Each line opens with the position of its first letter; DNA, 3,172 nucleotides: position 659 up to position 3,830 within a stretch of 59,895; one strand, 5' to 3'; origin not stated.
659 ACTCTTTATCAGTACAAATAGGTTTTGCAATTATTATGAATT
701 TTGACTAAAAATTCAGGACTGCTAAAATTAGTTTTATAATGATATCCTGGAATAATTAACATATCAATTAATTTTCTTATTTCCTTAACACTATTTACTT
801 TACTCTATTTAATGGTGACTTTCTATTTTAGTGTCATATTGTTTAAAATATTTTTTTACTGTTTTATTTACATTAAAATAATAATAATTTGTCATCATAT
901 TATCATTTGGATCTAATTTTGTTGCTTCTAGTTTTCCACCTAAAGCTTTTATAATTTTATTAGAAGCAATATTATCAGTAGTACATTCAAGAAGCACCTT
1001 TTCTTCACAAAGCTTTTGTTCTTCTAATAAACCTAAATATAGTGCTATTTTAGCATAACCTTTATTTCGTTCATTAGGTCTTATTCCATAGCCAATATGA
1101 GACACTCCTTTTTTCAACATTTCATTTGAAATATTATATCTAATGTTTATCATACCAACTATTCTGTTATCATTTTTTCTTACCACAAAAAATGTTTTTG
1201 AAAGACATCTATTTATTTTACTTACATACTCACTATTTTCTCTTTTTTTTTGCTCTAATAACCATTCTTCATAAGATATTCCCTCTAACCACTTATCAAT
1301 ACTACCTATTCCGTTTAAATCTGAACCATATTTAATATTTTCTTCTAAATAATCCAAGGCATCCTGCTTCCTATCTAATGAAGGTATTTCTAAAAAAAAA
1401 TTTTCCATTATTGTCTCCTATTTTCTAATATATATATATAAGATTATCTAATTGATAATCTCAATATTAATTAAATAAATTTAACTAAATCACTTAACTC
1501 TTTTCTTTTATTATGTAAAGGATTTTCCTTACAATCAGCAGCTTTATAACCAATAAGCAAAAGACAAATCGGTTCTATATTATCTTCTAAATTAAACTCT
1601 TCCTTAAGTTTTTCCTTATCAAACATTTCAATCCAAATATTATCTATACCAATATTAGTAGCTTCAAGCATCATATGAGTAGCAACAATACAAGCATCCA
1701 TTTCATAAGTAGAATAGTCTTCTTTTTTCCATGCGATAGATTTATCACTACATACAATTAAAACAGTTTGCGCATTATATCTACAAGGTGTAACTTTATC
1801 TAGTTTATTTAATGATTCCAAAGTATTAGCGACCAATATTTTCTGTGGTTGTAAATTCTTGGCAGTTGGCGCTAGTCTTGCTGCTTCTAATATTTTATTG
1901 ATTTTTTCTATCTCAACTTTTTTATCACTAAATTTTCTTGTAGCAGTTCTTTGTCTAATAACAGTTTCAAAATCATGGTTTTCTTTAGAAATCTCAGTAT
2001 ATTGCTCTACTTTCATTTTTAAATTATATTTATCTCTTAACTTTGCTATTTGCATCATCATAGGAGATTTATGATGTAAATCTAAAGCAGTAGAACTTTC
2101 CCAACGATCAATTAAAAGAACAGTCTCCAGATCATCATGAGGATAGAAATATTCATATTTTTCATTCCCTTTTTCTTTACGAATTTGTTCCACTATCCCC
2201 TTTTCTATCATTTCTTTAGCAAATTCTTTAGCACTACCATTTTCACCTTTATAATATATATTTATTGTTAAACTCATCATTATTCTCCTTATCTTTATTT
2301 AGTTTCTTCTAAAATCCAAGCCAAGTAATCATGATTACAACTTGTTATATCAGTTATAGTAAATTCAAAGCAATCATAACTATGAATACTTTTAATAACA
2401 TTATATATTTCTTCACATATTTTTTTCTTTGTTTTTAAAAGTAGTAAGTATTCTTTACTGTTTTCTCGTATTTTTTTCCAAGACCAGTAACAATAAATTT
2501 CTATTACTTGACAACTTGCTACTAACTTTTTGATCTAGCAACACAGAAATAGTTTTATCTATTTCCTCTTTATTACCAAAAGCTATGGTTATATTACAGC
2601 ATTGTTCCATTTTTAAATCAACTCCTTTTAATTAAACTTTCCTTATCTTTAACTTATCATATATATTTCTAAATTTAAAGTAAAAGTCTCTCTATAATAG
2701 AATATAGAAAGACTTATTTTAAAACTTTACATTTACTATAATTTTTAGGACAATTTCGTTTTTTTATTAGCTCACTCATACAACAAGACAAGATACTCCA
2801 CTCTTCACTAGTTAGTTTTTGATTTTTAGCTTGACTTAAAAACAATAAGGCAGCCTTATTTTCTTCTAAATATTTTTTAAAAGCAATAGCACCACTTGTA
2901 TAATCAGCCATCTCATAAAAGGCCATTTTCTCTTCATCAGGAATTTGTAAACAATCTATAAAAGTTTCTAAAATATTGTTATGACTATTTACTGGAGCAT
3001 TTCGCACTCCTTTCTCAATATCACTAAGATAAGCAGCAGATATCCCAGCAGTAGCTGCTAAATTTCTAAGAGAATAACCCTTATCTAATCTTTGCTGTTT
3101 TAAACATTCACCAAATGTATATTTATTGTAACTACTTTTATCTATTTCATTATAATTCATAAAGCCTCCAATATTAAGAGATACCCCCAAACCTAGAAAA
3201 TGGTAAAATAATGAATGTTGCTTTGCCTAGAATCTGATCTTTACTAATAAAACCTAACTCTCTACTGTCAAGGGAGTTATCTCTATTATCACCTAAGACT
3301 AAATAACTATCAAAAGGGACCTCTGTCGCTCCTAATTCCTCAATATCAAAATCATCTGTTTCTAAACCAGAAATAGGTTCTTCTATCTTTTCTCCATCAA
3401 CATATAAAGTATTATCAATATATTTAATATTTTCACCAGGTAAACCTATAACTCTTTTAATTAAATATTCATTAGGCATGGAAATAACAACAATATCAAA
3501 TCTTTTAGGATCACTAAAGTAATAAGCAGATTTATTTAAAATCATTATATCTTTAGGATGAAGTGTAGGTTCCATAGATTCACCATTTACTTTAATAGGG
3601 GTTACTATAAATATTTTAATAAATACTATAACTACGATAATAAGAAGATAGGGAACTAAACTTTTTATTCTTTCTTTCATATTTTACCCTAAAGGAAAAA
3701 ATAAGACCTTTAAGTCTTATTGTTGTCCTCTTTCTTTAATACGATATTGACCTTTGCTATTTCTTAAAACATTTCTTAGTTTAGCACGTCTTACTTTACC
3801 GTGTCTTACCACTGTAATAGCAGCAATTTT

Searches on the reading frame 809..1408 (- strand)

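Call 58: search_protein_families(library=pfam, proteins=[window:809-1408:-], max_evalue=1)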
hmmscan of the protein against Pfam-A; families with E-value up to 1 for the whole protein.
window:809-1408:- (199 aa): 6 families
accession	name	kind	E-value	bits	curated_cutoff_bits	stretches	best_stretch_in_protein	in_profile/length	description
PF00583.31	Acetyltransf_1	-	4.4e-08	33.8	20.7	1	51-157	9-115/116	Acetyltransferase (GNAT) family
PF13302.13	Acetyltransf_3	-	6.7e-07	30.5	25.4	1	70-158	52-137/138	Acetyltransferase (GNAT) domain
PF25191.1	DUF7832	-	0.00045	20.8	27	1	114-195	19-105/115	Domain of unknown function (DUF7832)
PF00811.25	Ependymin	-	0.028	15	32.3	1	34-95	54-118/128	Ependymin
PF12489.13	ARA70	-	0.049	14.1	23.6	1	45-72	25-52/131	Nuclear coactivator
PF13508.13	Acetyltransf_7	-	0.054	14.3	27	1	72-123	4-50/84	Acetyltransferase (GNAT) domain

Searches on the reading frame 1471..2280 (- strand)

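Call 58: search_protein_families(library=pfam, proteins=[window:1471-2280:-], max_evalue=1)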
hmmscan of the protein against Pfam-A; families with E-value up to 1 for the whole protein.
window:1471-2280:- (269 aa): 4 families
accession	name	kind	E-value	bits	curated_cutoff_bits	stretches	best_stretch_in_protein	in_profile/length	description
PF00881.29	Nitroreductase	-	1.9e-25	90.4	23.5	2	108-162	1-55/167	Nitroreductase family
PF14512.11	TM1586_NiRdase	-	5.5e-09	36.4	27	2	182-267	70-150/215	Putative TM nitroreductase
PF03992.22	ABM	-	8e-09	36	23.1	1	5-78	3-75/78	Antibiotic biosynthesis monooxygenase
PF19753.4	DUF6240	-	0.0074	16.1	26.6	1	93-155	98-159/276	Family of unknown function (DUF6240)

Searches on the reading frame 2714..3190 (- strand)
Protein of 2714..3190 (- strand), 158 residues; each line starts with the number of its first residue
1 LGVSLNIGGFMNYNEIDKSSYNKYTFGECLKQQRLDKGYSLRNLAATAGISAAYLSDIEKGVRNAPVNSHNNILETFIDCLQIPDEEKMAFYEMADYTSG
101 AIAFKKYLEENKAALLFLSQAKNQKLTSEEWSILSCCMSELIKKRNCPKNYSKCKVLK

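Call 58: search_protein_families(library=pfam, proteins=[window:2714-3190:-], max_evalue=1)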
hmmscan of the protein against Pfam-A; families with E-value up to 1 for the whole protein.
window:2714-3190:- (158 aa): 4 families
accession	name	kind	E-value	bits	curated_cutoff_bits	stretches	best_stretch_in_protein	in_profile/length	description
PF01381.28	HTH_3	-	1.5e-07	31.7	23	1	30-65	1-36/55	Helix-turn-helix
PF13560.12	HTH_31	-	1e-06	29.4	27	1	26-87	2-60/64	Helix-turn-helix domain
PF12844.13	HTH_19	-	0.00085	19.6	30.2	1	27-76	1-50/64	Helix-turn-helix domain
PF13413.12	HTH_25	-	0.00093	19.4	24.6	1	30-61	2-33/62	Helix-turn-helix domain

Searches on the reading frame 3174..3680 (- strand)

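Call 58: search_protein_families(library=pfam, proteins=[window:3174-3680:-], max_evalue=1)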
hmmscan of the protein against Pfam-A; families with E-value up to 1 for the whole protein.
window:3174-3680:- (168 aa): 2 families
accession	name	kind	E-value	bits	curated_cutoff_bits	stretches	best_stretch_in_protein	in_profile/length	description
PF10502.14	Peptidase_S26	-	4.7e-47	160.5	22.9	1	8-158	5-167/168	Signal peptidase, peptidase S26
PF00717.28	Peptidase_S24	-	5.2e-05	23.4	23.3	1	29-82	38-86/116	Peptidase S24-like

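Call 60: search_protein_families(library=ncbifam, proteins=[window:3174-3680:-], max_evalue=0.01)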
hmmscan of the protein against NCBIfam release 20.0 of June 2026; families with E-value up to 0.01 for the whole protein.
window:3174-3680:- (168 aa): 8 families
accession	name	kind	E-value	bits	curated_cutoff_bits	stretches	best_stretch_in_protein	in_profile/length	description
TIGR02227.1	sigpep_I_bact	equivalog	1.4e-49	168.1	47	1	11-161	5-161/162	signal peptidase I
NF008114.0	PRK10861.1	equivalog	2.9e-19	69.5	277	2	117-163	260-306/324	signal peptidase I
TIGR02754.1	sod_Ni_protease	equivalog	1.8e-14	54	63.25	2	30-81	2-56/90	nickel-type superoxide dismutase maturation protease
TIGR02771.1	TraF_Ti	equivalog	1.9e-09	37.3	100.25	1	71-154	82-165/171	conjugative transfer signal peptidase TraF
TIGR02228.1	sigpep_I_arch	equivalog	4.2e-05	23.5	51.85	1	6-81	4-86/158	signal peptidase I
NF010459.0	PRK13884.1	subfamily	5e-05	22.9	156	1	71-152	86-170/178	conjugal transfer peptidase TraF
NF010412.0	PRK13838.1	subfamily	0.00011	21.7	186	1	73-157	89-172/177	conjugal transfer pilin processing protease TraF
NF007621.2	PRK10276.1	subfamily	0.0024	17.9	110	1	29-78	32-78/115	translesion error-prone DNA polymerase V autoproteolytic subunit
